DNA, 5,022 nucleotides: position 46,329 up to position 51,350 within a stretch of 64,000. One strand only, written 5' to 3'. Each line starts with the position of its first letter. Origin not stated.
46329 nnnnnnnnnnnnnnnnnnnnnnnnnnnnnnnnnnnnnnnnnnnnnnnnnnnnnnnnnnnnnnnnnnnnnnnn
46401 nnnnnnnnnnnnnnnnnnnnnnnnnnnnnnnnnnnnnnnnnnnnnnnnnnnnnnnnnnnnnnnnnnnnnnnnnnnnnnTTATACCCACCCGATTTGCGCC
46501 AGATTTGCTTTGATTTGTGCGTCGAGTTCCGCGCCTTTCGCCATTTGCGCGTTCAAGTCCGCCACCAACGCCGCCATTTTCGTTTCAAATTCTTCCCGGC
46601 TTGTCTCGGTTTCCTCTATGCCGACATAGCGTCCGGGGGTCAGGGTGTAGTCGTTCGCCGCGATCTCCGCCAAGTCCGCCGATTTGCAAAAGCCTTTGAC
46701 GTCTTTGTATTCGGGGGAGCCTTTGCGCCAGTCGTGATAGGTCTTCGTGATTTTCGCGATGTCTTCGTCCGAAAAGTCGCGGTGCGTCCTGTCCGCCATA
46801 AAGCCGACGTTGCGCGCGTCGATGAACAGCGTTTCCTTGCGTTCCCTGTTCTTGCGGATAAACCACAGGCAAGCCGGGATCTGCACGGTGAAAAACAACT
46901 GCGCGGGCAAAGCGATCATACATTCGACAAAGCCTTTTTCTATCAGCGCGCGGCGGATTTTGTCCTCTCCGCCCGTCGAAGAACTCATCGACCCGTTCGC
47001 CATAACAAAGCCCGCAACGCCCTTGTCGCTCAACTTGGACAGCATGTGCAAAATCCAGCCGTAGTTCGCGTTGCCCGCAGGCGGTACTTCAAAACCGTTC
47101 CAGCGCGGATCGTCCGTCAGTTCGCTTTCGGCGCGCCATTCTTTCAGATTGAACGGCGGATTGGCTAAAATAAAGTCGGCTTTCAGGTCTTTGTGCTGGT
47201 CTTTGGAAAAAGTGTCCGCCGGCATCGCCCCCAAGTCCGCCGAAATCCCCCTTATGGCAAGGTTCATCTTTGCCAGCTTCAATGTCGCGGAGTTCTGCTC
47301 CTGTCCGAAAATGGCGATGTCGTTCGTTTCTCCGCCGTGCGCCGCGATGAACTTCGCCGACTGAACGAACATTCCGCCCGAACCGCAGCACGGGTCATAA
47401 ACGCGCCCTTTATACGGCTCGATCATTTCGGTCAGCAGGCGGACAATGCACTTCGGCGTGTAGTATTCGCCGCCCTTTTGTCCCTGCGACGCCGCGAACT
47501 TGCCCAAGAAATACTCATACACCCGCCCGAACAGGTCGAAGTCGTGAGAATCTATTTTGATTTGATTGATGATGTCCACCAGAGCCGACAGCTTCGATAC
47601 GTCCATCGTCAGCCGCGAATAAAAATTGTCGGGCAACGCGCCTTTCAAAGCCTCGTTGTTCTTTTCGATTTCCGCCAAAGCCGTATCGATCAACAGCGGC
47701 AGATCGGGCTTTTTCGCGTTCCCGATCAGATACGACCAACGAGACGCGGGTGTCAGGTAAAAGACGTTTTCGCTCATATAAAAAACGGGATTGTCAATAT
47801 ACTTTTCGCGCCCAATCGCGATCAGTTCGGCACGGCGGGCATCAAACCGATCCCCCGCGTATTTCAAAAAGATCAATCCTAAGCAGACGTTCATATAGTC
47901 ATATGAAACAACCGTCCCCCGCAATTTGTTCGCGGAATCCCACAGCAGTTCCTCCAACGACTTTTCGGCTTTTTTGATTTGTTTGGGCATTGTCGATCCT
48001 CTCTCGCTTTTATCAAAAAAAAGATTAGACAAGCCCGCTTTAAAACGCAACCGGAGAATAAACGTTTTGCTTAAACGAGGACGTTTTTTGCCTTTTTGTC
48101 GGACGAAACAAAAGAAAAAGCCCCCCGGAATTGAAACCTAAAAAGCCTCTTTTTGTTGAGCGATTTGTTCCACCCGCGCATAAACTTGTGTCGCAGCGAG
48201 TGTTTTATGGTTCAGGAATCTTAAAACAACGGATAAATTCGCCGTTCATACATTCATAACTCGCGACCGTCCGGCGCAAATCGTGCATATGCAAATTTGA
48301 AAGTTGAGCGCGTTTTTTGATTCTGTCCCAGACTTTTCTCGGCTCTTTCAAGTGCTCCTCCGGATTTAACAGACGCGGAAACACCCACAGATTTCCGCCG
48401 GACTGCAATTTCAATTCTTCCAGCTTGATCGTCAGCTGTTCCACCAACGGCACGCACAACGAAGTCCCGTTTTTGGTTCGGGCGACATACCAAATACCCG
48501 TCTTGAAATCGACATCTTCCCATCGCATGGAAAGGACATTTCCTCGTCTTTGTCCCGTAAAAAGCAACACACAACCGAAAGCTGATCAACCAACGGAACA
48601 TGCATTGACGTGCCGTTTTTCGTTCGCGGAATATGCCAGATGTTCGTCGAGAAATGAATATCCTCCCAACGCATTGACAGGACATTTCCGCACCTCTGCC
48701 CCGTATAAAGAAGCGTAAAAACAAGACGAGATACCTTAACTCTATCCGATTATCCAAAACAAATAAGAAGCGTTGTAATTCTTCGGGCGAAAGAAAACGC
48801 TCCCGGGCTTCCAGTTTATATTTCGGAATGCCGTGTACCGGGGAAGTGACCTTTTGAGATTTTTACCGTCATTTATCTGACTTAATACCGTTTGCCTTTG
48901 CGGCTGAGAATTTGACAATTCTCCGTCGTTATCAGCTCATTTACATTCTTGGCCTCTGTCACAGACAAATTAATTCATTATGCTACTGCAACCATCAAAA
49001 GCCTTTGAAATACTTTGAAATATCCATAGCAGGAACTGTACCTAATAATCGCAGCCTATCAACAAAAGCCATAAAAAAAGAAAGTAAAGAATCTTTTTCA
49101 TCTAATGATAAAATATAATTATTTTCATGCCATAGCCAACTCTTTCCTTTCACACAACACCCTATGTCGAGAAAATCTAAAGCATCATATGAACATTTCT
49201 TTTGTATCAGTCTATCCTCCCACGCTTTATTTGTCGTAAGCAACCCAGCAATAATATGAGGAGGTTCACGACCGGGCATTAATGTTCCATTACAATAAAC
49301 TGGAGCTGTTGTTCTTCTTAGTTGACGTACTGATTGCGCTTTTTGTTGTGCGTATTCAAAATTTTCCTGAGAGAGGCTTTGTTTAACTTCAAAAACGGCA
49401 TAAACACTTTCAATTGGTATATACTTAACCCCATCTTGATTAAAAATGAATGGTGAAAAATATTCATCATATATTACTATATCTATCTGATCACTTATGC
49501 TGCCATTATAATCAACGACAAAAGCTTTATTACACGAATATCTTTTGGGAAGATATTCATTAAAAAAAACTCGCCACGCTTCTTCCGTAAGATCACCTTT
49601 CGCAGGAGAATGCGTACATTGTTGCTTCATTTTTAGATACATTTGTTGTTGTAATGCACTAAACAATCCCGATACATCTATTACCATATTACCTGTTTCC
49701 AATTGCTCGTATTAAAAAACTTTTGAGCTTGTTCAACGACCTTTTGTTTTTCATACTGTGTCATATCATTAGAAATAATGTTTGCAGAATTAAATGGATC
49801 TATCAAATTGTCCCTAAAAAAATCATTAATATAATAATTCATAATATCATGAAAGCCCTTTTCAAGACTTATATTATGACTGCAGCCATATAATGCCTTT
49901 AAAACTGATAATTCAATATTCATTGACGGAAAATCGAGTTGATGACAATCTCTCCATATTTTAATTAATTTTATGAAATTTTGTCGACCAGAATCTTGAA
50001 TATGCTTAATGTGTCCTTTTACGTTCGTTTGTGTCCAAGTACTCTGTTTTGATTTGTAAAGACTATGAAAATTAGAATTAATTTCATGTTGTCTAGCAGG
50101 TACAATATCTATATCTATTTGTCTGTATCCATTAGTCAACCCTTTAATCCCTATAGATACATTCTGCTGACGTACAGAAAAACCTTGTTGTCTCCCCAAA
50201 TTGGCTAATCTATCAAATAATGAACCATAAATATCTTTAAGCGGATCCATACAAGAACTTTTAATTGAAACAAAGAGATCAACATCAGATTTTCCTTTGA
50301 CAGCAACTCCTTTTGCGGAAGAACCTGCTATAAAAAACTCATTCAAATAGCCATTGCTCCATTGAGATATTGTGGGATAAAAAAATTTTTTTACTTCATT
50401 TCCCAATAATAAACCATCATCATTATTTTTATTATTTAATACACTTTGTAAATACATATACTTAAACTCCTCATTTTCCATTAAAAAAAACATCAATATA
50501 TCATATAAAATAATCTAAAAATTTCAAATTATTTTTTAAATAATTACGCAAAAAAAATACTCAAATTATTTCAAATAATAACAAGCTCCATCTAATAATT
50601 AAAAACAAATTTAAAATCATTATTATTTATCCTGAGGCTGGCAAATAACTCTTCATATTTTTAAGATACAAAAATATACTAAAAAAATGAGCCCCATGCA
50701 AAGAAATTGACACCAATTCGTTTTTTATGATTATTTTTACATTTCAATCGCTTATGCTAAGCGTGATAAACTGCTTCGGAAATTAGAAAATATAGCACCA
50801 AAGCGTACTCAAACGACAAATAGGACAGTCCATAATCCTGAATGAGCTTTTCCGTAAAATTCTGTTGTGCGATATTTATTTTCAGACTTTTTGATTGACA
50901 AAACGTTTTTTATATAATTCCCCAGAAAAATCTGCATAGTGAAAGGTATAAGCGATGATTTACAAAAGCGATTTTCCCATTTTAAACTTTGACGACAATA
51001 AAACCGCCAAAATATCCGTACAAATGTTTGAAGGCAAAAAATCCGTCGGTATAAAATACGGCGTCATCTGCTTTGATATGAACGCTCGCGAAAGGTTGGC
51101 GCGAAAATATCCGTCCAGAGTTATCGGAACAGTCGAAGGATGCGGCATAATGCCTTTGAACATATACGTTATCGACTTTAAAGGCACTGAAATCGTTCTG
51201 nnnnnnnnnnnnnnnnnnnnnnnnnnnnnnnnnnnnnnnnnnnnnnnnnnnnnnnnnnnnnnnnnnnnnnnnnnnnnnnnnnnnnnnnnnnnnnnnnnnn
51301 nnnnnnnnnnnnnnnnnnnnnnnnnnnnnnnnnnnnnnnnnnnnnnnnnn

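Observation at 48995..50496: Overlapping minimal nucleotidyltransferase plus predicted PD-(D/E)xK nuclease pair in an AT-rich islet: candidate CBASS-like or novel two-gene defence system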

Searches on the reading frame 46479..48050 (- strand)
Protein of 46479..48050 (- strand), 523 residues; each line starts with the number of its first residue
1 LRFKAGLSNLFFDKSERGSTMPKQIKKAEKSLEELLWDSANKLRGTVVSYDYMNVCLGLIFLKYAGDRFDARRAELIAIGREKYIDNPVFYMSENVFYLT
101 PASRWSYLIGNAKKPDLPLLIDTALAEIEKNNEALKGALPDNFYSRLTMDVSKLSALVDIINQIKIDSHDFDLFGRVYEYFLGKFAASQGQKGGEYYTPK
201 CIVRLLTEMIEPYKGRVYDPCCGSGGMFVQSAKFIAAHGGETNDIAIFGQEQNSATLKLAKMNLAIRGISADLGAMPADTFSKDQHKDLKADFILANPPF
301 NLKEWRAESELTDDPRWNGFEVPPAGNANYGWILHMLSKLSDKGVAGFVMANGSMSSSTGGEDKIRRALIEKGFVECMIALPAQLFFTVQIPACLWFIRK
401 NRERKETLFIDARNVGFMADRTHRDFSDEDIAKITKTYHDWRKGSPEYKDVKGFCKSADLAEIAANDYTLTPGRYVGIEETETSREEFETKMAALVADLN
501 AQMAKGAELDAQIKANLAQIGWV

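Call 12: search_protein_families(library=pfam, proteins=[window:46479-48050:-], max_evalue=0.001)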
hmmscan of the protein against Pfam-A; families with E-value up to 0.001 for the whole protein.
window:46479-48050:- (523 aa): 4 families
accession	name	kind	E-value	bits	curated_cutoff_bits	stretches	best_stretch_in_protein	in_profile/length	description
PF02384.22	N6_Mtase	-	1.1e-107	360.4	20.4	1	171-482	3-309/311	N-6 DNA Methylase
PF12161.14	HsdM_N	-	5.6e-17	63.1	24.5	1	32-161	1-132/135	HsdM N-terminal domain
PF05175.20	MTS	-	3.1e-05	24.1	23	1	205-302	22-110/170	Methyltransferase small domain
PF11599.14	AviRa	-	0.00099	19.1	25.7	0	215-266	53-99/232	RRNA methyltransferase AviRa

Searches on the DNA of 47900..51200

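Call 56: search_rna_families(source=window, start=47900, end=51200, threshold=evalue, max_evalue=1)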
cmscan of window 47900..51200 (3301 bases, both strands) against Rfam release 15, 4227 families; matches with E-value up to 1: 2.
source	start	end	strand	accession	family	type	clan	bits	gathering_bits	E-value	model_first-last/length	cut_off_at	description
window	48108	48150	-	RF00489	ctRNA_p42d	Gene; antisense;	-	19.5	50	0.97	1-46/46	no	ctRNA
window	49295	49349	-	RF01675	CrcZ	Gene; sRNA;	-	16.2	95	0.2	1-398/398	no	Pseudomonas sRNA CrcZ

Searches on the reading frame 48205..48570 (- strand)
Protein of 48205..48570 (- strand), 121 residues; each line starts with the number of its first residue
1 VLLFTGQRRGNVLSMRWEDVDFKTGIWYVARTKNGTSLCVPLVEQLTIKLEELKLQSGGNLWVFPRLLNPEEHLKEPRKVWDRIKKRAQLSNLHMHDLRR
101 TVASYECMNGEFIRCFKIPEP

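Call 12: search_protein_families(library=pfam, proteins=[window:48205-48570:-], max_evalue=0.001)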
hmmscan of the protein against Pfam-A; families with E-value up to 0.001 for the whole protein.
window:48205-48570:- (121 aa): 1 family
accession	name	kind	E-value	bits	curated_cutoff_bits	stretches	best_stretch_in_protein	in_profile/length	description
PF00589.27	Phage_integrase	-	1.1e-16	61.6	27.1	1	2-104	31-138/172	Phage integrase family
